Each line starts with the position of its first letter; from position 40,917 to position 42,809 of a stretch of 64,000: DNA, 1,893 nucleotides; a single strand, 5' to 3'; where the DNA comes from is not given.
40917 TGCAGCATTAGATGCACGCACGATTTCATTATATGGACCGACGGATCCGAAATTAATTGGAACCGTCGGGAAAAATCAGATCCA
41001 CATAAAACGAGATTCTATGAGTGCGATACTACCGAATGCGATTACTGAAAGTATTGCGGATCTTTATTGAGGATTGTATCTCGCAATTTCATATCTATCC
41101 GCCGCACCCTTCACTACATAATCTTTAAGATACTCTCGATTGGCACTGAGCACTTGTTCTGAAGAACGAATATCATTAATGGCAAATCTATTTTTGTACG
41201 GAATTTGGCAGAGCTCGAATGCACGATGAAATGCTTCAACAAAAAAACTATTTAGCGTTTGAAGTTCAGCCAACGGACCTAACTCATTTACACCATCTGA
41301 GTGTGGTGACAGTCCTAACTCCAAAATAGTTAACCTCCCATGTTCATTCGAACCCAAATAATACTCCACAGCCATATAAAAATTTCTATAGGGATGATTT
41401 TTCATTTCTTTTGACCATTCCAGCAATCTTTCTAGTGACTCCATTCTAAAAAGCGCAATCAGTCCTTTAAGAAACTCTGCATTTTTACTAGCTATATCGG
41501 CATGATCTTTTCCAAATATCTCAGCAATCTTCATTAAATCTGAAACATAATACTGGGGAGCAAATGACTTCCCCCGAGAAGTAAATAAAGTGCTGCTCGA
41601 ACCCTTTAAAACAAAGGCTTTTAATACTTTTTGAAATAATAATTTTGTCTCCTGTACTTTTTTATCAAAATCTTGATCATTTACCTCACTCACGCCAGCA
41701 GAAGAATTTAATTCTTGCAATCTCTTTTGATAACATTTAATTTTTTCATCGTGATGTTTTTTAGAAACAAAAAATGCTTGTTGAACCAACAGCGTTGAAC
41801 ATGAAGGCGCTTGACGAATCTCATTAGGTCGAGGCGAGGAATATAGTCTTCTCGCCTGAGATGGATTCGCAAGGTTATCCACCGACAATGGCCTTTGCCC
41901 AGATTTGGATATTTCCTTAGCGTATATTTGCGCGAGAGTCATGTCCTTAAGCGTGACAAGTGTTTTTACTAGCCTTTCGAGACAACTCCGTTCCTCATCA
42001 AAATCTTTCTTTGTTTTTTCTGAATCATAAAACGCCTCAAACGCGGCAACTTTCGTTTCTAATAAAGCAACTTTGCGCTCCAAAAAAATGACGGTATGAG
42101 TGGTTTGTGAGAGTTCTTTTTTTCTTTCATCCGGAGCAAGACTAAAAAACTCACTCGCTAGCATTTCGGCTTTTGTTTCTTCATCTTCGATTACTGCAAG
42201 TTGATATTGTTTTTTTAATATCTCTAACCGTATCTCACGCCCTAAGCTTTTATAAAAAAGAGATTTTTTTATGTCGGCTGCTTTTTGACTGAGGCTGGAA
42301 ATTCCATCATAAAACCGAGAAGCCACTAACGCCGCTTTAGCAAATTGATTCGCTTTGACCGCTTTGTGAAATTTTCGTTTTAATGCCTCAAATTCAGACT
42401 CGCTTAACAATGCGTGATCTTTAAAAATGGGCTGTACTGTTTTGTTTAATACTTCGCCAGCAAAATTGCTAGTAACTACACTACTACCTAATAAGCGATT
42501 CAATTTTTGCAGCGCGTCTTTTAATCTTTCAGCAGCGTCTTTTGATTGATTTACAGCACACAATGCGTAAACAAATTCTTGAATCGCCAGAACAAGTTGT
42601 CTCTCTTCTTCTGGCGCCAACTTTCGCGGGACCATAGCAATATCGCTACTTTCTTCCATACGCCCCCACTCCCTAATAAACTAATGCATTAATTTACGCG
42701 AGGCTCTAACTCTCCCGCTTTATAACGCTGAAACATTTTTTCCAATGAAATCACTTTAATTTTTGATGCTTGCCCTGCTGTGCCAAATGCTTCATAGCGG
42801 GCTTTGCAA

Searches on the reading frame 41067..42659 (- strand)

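Call 39: search_protein_families(library=pfam, proteins=[window:41067-42659:-], max_evalue=0.00001)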
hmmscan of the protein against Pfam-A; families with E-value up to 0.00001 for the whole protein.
window:41067-42659:- (531 aa): 0 families

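Call 51: search_protein_families(library=pfam, proteins=[window:41067-42659:-], max_evalue=1)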
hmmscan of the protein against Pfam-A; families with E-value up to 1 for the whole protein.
window:41067-42659:- (531 aa): 4 families
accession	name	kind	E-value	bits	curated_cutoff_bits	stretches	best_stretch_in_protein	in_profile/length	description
PF10193.14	Telomere_reg-2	-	0.2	12.5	23.6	1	32-127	6-102/112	Telomere length regulation protein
PF12932.12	Sec16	-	0.54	11.2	23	0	300-350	65-115/119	Vesicle coat trafficking protein Sec16 mid-region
PF13286.11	HD_assoc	-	0.58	11.2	22.2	1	200-255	12-66/91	Phosphohydrolase-associated domain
PF20811.2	PARG_cat_N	-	0.62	10.8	25.6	0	133-187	26-75/118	Poly (ADP-ribose) glycohydrolase (PARG), helical domain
